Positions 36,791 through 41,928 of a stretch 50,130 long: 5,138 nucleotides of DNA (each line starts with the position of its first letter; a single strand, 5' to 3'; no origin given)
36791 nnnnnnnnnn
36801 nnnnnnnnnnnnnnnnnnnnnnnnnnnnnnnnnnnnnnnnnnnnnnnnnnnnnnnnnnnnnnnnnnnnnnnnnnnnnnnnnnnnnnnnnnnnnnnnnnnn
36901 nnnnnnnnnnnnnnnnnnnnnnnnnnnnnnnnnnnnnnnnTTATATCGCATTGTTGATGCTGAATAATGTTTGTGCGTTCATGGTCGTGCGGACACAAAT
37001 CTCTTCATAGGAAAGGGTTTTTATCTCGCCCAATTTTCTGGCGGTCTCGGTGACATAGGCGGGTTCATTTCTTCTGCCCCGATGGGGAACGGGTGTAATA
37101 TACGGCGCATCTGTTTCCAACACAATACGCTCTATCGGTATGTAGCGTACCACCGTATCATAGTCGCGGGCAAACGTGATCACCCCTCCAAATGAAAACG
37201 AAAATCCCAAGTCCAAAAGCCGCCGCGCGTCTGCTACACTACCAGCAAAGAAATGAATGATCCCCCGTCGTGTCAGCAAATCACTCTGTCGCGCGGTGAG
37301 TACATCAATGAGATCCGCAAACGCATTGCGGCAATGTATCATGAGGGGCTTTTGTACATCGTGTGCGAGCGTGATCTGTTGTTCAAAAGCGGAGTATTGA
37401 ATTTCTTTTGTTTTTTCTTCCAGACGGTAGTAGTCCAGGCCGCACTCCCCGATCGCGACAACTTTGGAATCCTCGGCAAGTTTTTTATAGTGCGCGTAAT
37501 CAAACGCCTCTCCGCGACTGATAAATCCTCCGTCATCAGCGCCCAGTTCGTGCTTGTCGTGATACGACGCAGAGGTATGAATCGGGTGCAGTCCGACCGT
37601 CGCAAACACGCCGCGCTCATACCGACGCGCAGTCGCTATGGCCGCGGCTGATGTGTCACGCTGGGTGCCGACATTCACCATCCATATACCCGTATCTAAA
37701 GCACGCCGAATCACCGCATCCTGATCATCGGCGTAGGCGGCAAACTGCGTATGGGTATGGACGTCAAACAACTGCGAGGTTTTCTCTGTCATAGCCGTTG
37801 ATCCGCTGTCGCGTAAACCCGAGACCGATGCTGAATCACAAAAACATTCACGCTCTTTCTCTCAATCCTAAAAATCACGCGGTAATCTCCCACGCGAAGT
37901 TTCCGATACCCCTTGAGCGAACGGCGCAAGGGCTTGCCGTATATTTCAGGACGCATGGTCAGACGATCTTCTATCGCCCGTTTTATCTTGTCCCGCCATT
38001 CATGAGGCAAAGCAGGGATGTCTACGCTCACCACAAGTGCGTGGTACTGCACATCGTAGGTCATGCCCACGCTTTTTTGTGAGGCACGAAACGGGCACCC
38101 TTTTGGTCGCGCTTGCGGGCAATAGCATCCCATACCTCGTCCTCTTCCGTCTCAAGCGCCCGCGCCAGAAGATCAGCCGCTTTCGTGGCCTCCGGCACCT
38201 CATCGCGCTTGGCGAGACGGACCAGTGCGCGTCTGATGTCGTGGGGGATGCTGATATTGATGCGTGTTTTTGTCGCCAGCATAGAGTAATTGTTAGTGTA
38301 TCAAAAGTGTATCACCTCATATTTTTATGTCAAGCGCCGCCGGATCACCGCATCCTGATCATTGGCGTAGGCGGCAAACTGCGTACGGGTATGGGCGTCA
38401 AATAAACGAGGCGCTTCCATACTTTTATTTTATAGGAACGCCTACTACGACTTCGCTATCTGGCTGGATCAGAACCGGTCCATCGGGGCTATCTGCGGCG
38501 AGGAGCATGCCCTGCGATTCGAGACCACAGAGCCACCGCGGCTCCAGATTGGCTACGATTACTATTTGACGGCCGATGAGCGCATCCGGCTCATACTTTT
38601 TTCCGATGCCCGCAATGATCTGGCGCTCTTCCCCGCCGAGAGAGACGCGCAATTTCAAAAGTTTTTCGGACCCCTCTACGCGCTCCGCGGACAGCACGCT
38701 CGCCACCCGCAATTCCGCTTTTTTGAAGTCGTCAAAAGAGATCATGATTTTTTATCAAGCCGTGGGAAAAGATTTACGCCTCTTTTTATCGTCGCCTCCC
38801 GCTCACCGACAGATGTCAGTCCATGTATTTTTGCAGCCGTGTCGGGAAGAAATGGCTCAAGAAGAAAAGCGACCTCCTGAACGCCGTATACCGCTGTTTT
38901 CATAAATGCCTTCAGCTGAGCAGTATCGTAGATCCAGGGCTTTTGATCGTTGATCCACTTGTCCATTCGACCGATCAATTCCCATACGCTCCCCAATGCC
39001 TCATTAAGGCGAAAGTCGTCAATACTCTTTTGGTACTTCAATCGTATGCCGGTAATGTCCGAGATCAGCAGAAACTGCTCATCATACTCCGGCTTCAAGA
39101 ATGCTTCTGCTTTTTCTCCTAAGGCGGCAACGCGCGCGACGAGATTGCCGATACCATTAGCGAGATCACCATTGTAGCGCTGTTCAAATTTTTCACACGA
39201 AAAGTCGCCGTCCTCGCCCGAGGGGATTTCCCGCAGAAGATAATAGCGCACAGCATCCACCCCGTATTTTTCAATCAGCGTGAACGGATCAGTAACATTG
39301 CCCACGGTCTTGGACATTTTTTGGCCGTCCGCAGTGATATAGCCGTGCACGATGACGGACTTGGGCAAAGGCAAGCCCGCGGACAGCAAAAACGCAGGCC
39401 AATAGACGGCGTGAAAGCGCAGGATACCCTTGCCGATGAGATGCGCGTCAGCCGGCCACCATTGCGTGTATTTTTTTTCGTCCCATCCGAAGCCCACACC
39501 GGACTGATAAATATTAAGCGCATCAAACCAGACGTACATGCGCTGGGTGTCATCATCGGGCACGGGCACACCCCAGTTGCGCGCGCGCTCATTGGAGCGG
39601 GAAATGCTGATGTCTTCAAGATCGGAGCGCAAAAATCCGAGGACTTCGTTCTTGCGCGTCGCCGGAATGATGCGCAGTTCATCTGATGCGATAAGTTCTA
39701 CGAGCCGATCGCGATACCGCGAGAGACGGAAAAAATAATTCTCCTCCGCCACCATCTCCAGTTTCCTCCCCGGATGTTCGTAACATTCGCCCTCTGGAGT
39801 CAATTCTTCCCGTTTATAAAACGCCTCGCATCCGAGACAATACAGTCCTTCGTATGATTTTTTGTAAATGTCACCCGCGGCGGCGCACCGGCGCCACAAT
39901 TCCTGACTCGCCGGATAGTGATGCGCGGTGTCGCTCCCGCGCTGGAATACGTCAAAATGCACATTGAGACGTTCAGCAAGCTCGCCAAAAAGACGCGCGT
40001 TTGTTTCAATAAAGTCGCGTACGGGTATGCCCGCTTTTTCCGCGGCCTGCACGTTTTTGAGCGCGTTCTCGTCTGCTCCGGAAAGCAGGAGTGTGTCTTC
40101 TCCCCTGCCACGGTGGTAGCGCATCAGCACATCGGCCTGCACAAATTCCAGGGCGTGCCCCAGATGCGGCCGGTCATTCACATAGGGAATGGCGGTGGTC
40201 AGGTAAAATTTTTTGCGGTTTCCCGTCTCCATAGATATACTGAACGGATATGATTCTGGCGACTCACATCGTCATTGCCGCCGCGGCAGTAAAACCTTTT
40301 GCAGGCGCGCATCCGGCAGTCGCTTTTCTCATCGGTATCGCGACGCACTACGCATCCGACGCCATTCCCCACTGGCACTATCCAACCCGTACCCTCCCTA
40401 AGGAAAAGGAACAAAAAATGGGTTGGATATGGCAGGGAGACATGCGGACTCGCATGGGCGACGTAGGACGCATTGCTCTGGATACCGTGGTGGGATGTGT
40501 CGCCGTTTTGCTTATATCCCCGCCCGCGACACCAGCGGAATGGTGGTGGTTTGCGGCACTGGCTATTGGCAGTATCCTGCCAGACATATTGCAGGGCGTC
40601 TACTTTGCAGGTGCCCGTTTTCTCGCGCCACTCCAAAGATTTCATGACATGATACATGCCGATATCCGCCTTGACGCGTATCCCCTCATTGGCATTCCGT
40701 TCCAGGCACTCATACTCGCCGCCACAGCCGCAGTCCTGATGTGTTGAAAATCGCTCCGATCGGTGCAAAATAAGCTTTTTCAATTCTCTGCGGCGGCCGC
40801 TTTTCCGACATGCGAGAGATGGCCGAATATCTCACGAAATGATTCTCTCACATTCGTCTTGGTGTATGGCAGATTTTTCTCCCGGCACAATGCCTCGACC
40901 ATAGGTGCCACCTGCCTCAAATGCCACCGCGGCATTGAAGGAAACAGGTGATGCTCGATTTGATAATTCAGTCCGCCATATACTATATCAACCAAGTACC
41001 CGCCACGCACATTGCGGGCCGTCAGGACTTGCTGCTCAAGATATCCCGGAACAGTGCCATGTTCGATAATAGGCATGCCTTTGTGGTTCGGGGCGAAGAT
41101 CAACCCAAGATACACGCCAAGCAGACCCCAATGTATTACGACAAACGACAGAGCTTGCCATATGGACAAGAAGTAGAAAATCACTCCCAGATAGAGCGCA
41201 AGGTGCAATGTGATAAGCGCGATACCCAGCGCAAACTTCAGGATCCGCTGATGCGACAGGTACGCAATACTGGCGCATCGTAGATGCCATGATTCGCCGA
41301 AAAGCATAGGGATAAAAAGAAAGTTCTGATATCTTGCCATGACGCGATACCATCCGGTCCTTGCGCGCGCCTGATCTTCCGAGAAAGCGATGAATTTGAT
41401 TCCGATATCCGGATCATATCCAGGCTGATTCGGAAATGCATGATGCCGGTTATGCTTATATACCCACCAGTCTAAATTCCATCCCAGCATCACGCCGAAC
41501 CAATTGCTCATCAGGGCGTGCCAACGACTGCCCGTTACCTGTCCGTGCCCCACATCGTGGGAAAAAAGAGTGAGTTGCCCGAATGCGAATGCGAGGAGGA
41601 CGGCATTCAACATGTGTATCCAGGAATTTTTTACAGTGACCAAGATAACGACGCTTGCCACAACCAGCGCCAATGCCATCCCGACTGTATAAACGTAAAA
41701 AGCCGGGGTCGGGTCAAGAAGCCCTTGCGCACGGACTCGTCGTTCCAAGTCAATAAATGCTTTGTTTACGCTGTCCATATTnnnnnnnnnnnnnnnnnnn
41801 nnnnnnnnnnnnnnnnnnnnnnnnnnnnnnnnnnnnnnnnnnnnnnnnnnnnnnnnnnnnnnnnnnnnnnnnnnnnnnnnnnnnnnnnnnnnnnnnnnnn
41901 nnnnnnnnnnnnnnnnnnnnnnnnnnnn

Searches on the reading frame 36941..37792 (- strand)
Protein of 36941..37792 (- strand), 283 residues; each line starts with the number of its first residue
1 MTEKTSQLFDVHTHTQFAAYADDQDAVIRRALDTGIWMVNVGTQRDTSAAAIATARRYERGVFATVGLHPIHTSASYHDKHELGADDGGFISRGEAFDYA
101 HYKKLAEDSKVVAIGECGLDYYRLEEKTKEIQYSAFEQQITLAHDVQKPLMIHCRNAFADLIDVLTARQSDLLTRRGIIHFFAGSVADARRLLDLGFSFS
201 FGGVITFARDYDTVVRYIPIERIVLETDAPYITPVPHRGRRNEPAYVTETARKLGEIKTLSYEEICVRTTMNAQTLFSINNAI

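Call 9: search_protein_families(library=pfam, proteins=[window:36941-37792:-], max_evalue=0.001)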
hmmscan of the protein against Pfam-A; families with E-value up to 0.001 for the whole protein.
window:36941-37792:- (283 aa): 1 family
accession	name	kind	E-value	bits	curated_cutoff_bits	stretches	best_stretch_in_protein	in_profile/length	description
PF01026.27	TatD_DNase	-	2.2e-74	250.5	27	1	9-278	1-253/253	TatD related DNase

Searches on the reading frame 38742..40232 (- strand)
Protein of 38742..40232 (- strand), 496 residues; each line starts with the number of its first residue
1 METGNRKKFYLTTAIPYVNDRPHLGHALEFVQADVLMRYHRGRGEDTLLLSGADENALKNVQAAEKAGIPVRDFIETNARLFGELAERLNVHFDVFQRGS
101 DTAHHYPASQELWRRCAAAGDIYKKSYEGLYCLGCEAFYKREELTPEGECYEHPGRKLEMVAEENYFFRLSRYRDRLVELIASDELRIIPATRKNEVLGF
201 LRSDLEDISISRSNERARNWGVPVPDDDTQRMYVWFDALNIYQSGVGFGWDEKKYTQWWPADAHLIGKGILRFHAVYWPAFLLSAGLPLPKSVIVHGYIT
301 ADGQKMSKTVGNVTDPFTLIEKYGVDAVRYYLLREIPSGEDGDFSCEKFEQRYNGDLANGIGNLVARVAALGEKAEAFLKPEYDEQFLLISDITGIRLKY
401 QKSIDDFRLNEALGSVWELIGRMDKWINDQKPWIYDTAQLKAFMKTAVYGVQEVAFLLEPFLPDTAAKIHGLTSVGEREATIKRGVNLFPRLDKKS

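Call 9: search_protein_families(library=pfam, proteins=[window:38742-40232:-], max_evalue=0.001)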
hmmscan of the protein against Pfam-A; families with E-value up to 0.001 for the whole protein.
window:38742-40232:- (496 aa): 3 families
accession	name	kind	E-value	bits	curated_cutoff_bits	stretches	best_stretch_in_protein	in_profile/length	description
PF09334.17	tRNA-synt_1g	-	2.1e-94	317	20.1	1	10-368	2-390/391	tRNA synthetases class I (M)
PF00133.28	tRNA-synt_1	-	5.1e-28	98.4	22.7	2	231-341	298-410/414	tRNA synthetases class I (I, L, M and V)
PF01406.26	tRNA-synt_1e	-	3.3e-09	37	27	0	294-334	242-282/301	tRNA synthetases class I (C) catalytic domain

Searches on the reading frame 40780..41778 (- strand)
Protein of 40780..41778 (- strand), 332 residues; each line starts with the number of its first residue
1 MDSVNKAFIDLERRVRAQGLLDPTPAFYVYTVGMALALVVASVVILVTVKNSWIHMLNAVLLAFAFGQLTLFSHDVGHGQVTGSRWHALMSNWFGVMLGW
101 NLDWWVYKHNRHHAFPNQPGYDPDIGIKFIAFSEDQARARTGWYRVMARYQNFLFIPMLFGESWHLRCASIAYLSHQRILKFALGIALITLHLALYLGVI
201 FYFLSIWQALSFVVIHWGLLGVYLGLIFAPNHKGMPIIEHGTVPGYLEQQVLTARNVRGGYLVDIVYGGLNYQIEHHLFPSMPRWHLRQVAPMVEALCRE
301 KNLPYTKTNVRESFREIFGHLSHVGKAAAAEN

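Call 9: search_protein_families(library=pfam, proteins=[window:40780-41778:-], max_evalue=0.001)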
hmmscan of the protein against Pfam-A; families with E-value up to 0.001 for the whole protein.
window:40780-41778:- (332 aa): 1 family
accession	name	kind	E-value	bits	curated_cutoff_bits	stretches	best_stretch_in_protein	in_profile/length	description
PF00487.30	FA_desaturase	-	1.7e-34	120.2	29.7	1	52-308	2-252/253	Fatty acid desaturase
